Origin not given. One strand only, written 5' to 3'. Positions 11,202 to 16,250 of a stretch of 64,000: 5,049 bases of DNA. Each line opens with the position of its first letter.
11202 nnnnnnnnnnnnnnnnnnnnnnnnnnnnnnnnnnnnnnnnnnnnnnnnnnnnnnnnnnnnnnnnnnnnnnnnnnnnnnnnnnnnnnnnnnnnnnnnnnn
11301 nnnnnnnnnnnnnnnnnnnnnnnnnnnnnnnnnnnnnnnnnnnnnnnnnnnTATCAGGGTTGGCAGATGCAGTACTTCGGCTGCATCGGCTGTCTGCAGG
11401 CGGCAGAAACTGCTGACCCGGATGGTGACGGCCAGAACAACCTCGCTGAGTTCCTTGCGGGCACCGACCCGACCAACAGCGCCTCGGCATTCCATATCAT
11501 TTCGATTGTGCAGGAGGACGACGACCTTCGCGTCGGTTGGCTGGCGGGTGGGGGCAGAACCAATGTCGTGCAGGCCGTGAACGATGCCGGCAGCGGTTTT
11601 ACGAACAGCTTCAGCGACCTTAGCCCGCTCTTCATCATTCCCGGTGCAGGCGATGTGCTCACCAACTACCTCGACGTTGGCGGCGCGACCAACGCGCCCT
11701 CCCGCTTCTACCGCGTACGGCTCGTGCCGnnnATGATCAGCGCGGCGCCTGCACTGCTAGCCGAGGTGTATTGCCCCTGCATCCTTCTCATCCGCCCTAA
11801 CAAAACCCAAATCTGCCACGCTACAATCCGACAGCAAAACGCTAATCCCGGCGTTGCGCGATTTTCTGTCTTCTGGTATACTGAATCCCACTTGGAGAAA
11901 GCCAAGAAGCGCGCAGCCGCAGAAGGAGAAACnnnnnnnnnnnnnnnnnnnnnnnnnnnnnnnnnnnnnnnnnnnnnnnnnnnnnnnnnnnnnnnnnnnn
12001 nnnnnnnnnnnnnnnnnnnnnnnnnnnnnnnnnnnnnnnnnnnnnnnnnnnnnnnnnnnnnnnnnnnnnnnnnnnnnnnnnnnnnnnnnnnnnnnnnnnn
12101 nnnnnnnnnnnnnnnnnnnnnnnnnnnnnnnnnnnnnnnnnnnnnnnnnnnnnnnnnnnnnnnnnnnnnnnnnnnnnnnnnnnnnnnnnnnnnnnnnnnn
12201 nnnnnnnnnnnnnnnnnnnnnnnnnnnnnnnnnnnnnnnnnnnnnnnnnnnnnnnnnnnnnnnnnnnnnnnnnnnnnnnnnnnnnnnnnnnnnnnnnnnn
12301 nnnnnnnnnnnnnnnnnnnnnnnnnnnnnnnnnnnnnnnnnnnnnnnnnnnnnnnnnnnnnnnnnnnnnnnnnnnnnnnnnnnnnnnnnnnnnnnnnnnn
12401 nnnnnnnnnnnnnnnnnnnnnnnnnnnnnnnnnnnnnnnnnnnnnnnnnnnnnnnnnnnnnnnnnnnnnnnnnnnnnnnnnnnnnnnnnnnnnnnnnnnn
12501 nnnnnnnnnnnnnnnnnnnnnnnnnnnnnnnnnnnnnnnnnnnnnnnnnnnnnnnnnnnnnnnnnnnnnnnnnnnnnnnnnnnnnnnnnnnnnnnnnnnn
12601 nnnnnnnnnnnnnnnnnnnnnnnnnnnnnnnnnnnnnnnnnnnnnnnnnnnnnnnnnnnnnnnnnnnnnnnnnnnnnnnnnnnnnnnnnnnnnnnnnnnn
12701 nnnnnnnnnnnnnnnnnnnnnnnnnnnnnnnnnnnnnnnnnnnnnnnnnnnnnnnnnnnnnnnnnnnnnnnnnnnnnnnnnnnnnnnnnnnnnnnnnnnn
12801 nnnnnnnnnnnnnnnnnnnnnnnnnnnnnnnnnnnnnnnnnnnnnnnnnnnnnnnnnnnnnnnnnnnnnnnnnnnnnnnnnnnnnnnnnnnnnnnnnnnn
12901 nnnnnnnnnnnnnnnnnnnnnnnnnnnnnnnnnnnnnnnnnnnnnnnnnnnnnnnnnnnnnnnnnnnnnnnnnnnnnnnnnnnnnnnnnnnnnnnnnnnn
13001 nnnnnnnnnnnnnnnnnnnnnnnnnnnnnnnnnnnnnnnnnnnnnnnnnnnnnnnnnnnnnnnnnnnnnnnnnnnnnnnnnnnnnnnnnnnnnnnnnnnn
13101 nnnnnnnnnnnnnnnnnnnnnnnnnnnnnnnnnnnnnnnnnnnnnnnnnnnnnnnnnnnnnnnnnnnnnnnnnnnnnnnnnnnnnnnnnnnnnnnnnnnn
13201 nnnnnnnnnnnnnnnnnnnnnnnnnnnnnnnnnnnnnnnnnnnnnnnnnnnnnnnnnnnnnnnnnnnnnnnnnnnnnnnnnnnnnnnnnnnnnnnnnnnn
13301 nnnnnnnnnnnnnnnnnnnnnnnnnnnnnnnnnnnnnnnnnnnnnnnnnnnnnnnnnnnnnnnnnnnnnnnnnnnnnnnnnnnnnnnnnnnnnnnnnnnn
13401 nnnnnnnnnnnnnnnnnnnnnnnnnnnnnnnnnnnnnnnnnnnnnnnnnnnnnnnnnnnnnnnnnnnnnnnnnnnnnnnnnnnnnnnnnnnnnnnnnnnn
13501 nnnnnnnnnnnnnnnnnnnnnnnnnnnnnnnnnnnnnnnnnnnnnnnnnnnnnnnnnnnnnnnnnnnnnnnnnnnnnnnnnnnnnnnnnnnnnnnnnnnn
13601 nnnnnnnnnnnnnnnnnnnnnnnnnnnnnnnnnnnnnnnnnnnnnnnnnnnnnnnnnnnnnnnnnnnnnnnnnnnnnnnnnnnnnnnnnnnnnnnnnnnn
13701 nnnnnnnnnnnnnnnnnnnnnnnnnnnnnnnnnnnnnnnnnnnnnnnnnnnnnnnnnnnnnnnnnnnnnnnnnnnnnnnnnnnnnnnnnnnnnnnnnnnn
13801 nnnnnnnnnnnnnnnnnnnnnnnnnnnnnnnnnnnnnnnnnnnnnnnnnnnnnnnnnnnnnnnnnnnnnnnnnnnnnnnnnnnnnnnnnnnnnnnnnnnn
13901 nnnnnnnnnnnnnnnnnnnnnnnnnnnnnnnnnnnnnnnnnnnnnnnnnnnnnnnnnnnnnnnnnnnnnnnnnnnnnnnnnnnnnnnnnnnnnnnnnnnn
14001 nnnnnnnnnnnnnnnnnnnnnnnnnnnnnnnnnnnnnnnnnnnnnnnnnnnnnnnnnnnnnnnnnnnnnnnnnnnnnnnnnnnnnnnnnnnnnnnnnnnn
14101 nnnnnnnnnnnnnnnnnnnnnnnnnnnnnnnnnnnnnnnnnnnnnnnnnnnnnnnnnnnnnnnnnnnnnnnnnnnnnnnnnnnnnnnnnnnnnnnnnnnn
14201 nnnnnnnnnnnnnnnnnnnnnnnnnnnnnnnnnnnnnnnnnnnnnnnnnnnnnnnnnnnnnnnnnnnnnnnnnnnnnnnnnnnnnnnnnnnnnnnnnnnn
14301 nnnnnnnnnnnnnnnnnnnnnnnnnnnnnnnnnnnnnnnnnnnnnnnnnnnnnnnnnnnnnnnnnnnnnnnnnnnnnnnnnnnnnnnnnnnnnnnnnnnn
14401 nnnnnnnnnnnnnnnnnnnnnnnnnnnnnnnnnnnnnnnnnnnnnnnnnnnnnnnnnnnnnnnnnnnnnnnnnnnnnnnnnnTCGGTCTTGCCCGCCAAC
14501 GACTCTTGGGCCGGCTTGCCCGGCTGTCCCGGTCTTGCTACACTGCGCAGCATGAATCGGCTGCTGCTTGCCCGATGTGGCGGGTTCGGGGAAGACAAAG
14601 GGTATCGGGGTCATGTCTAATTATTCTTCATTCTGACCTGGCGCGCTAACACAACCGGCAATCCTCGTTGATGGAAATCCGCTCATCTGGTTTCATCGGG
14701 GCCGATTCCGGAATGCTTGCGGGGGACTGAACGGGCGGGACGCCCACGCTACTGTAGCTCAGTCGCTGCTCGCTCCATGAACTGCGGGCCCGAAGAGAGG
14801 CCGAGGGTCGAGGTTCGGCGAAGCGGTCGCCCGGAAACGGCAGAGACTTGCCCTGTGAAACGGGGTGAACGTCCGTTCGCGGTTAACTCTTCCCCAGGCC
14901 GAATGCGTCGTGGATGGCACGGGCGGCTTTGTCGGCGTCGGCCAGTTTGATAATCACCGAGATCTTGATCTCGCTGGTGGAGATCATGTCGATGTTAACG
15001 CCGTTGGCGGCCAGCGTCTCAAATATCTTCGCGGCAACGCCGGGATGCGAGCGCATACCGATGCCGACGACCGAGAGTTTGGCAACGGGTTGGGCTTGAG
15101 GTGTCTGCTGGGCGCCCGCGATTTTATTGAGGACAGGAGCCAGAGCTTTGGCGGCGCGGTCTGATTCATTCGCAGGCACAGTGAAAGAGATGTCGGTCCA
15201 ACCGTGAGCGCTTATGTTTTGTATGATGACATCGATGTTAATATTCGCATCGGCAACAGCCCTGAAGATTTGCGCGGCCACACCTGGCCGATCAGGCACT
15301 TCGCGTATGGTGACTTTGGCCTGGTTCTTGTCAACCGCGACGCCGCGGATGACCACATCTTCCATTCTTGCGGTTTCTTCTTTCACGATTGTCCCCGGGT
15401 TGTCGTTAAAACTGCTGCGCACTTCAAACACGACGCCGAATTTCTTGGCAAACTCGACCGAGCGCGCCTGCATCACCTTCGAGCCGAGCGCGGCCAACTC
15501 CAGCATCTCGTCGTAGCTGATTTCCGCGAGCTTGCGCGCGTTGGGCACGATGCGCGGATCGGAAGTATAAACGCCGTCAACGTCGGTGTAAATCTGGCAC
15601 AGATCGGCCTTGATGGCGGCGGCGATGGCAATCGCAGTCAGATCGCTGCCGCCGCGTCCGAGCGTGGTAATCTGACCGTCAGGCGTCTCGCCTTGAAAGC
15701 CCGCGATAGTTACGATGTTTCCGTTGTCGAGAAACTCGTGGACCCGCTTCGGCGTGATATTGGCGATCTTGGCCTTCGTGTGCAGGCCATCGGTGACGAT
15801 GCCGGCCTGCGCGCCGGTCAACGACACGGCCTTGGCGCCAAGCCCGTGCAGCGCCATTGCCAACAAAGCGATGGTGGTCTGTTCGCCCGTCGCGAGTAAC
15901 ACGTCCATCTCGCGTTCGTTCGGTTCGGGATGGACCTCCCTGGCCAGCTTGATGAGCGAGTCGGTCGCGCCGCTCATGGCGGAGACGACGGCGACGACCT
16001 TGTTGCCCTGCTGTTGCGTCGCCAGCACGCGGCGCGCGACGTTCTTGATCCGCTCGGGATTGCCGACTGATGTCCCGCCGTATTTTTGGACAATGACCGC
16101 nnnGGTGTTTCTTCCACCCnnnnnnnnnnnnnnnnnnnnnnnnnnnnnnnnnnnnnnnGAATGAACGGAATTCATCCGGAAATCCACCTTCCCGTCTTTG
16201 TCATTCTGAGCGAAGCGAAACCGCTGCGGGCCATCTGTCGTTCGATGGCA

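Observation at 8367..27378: Unnamed ~110-aa C-terminal domain shared by three unrelated secreted proteins (S53 sedolisin, C1 peptidase, beta-repeat adhesin)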

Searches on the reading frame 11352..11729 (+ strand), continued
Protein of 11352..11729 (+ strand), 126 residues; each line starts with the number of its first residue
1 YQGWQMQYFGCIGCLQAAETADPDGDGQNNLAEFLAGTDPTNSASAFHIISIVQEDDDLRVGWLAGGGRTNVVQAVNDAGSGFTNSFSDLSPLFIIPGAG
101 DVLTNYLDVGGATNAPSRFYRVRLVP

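Call 46: search_protein_families(library=ncbifam, proteins=[P0077, P0116, P0078, P0076, P0095, P0021, P0028, P0050, P0002, P0047], max_evalue=0.01)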
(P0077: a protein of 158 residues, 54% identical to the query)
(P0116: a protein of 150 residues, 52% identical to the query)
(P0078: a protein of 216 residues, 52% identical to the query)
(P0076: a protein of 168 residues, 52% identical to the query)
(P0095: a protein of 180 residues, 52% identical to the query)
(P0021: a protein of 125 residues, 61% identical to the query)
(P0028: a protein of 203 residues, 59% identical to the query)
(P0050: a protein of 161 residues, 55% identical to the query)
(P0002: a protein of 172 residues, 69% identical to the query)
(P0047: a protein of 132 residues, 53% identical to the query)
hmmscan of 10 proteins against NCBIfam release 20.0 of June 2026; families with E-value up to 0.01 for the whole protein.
P0077 (158 aa): 2 families
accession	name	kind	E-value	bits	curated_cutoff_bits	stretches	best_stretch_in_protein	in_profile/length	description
NF042425.1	Amuc_1099_fam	equivalog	3.8e-09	36.6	50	1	23-78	96-153/321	Amuc_1099 family pilus-like system protein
NF047639.1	throspo3_MtsD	equivalog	6.4e-09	34.5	800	1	27-78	482-533/651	cell-cell cohesion protein MtsD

P0116 (150 aa): 2 families
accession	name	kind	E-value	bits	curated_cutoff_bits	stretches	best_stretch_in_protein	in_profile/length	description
NF042425.1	Amuc_1099_fam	equivalog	1.5e-06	28.1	50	1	32-91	107-170/321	Amuc_1099 family pilus-like system protein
NF047639.1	throspo3_MtsD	equivalog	9.7e-05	20.7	800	1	26-72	481-531/651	cell-cell cohesion protein MtsD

P0078 (216 aa): 2 families
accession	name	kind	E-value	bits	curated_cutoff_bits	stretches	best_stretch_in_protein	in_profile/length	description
NF042425.1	Amuc_1099_fam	equivalog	7.4e-06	25.8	50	1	96-137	112-153/321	Amuc_1099 family pilus-like system protein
NF047639.1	throspo3_MtsD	equivalog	0.0071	14.5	800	1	81-138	481-534/651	cell-cell cohesion protein MtsD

P0076 (168 aa): 1 family
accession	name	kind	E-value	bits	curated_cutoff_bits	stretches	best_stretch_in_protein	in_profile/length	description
NF042425.1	Amuc_1099_fam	equivalog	2.2e-06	27.5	50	1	53-88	116-151/321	Amuc_1099 family pilus-like system protein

P0095 (180 aa): 2 families
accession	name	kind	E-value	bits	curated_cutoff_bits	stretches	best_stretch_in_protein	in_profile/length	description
NF042425.1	Amuc_1099_fam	equivalog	7.2e-05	22.5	50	1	69-100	121-152/321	Amuc_1099 family pilus-like system protein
NF047639.1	throspo3_MtsD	equivalog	0.001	17.3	800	1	47-102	482-534/651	cell-cell cohesion protein MtsD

P0021 (125 aa): 1 family
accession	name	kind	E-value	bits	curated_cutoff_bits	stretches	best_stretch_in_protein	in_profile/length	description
NF042425.1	Amuc_1099_fam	equivalog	3.4e-05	23.6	50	1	14-58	126-170/321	Amuc_1099 family pilus-like system protein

P0028 (203 aa): 1 family
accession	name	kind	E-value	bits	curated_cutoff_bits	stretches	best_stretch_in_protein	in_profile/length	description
NF042425.1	Amuc_1099_fam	equivalog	7.1e-05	22.5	50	1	98-123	127-152/321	Amuc_1099 family pilus-like system protein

P0050 (161 aa): 1 family
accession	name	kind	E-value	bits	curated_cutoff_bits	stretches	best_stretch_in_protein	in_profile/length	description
NF042425.1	Amuc_1099_fam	equivalog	0.00088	18.9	50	1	52-81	123-152/321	Amuc_1099 family pilus-like system protein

P0002 (172 aa): 1 family
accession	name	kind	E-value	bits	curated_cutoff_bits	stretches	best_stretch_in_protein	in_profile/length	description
NF042425.1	Amuc_1099_fam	equivalog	0.00027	20.6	50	1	63-90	125-152/321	Amuc_1099 family pilus-like system protein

P0047 (132 aa): 2 families
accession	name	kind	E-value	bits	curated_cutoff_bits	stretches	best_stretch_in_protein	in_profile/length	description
NF042425.1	Amuc_1099_fam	equivalog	8.6e-11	42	50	1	23-61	125-163/321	Amuc_1099 family pilus-like system protein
NF041762.1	diheme_GEGP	equivalog_domain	6.7e-05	22.2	300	1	21-57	90-126/359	GEGP motif-containing diheme protein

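Call 48: list_cluster_members(proteins=[P0176, P0163, P0245, P0259, P0204, P0247, P0231, P0261, P0131, P0240])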
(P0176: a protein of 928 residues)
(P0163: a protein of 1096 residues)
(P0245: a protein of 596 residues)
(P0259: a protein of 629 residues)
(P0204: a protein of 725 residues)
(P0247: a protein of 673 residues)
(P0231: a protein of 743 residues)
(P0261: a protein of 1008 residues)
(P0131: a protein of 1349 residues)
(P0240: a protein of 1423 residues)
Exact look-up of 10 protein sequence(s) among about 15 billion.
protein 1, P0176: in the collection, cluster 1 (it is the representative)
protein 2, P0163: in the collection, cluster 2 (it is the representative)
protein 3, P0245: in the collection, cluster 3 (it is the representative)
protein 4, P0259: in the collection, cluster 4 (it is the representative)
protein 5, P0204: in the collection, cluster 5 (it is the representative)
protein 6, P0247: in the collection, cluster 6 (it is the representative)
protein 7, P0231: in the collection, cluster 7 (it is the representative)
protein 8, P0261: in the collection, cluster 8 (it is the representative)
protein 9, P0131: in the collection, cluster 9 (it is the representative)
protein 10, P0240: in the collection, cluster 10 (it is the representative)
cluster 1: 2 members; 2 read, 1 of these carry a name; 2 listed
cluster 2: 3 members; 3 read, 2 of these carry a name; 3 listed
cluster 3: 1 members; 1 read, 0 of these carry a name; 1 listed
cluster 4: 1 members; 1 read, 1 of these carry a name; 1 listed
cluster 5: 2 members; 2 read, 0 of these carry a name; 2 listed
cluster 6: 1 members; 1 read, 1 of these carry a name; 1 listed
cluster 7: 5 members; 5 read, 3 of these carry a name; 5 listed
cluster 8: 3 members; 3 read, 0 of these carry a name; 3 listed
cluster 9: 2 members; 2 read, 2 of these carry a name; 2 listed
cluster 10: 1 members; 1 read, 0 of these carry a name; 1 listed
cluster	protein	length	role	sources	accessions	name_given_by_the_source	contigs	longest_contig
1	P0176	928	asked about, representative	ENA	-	-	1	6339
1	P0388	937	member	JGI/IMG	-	T5SS/PEP-CTERM-associated repeat protein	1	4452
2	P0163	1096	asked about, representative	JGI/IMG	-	T5SS/PEP-CTERM-associated repeat protein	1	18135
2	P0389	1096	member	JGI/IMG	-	T5SS/PEP-CTERM-associated repeat protein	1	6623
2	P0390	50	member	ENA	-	-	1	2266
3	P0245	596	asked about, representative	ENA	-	-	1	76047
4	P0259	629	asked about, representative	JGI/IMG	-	PKD repeat protein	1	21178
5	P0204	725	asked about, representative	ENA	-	-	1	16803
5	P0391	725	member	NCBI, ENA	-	-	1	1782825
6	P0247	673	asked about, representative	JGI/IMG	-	pectate lyase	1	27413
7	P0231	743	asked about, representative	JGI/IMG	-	glucosylceramidase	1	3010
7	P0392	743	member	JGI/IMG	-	glucosylceramidase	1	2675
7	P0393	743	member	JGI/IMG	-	glucosylceramidase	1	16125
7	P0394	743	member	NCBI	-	-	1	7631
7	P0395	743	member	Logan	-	-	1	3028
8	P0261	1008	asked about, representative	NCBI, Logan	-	-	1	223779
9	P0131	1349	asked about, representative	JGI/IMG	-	autotransporter-associated beta strand protein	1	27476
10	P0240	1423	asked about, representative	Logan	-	-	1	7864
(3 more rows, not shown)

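Call 63: find_related_loci(query=A1, collection=viral_contigs, flank=4000)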
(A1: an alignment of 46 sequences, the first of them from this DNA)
Query A1 (126 aa) in viral_contigs; peptide patterns used: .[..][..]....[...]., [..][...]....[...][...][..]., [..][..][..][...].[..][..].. (x = any residue, [..] = any of these).
94 stretches matched a pattern; 13 encode a relative of the query (tblastn E <= 1e-3); 13 distinct loci.
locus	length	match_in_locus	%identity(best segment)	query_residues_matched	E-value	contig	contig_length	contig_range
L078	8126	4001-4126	50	4-48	2e-8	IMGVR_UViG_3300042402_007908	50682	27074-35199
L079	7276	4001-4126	48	4-48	2e-7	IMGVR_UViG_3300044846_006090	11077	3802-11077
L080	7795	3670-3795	48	4-48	2e-7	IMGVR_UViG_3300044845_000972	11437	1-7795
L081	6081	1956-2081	43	4-48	2e-7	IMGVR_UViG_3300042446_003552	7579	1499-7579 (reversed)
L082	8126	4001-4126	48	4-48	2e-7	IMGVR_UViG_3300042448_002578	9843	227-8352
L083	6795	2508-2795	31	28-126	2e-7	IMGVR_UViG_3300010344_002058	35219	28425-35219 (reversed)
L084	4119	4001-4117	51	4-44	2e-7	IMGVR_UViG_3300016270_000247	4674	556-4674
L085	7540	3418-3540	46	4-47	3e-7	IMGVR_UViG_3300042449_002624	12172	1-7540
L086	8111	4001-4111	48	4-43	3e-7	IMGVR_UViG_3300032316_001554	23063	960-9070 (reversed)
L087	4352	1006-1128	44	4-47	5e-7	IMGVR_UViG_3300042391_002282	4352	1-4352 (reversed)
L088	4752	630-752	44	4-47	5e-7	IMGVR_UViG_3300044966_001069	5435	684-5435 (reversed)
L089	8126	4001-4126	42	4-48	2e-6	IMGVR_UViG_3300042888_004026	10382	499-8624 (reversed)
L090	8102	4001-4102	49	4-40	3e-5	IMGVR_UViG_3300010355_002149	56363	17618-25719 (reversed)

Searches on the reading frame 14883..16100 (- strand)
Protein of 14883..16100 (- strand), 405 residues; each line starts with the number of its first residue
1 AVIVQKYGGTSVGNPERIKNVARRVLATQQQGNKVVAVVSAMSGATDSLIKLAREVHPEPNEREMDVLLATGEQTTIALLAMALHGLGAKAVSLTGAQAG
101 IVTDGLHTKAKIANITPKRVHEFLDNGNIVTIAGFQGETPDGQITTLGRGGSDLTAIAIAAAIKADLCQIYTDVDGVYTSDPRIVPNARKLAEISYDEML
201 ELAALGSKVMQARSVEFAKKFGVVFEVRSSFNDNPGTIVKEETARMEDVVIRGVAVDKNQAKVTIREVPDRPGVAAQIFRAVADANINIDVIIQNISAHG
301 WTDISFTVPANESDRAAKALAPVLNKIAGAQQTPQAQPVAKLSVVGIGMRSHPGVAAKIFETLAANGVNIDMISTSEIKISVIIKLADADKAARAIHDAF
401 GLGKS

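Call 16: search_protein_families(library=pfam, proteins=[window:14883-16100:-], max_evalue=0.01)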
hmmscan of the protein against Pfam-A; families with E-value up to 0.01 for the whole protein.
window:14883-16100:- (405 aa): 9 families
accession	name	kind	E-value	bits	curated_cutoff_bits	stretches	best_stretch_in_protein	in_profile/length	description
PF00696.33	AA_kinase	-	1.1e-51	176.2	24.9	1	2-221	2-226/234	Amino acid kinase family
PF22468.2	ACT_9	-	2.9e-40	136.3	27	2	342-400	1-61/61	ACT domain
PF13840.12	ACT_7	-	1.7e-22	79.5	27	2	339-398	6-65/65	ACT domain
PF01842.31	ACT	-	6.5e-22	77.4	27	2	264-319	2-57/66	ACT domain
PF22629.2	ACT_AHAS_ss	-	9.5e-07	29.3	27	0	350-394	6-53/67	AHAS small subunit-like ACT domain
PF13740.12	ACT_6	-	0.00048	20.4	23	0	269-292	10-33/76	ACT domain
PF13291.12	ACT_4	-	0.0013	19.8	27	0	268-308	13-54/80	ACT domain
PF13399.11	LytR_C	-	0.003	18.9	22.2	0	352-404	12-66/86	LytR cell envelope-related transcriptional attenuator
PF21086.3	ACT_PSP_2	-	0.0035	17.8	24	0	277-328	19-67/77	ACT domain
